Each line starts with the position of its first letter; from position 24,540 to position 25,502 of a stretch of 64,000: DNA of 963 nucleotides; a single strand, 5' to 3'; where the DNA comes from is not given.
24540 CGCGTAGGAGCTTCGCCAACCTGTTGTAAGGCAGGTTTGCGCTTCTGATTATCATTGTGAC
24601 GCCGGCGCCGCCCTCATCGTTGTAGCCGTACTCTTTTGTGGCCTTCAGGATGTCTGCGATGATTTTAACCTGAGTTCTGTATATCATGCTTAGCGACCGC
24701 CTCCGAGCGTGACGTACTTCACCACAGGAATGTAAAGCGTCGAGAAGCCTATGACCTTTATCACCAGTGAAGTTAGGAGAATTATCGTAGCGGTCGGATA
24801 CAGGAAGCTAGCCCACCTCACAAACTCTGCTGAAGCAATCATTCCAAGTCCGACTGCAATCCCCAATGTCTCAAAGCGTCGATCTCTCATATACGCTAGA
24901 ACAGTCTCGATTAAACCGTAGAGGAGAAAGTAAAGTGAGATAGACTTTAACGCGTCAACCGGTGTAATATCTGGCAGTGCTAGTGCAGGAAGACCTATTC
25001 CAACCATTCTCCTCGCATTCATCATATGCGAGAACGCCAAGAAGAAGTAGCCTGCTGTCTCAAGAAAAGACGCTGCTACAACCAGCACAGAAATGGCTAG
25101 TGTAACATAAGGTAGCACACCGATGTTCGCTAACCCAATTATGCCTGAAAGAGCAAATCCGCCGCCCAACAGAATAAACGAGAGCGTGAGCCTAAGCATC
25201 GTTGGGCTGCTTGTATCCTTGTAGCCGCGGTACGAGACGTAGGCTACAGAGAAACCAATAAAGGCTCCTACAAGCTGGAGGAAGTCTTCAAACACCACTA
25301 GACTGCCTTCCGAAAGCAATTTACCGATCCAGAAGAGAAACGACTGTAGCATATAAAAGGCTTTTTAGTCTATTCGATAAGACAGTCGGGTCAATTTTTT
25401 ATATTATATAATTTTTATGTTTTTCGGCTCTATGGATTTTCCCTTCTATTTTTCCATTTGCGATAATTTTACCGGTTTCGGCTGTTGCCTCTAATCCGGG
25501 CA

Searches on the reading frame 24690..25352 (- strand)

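Call 45: search_protein_families(library=pfam, proteins=[window:24690-25352:-], max_evalue=0.01)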
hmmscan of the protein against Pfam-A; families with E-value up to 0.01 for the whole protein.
window:24690-25352:- (220 aa): 1 family
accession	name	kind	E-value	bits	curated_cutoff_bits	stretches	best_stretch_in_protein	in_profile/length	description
PF24365.1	DUF7521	-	9.9e-05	23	27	1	28-94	7-72/82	Family of unknown function (DUF7521)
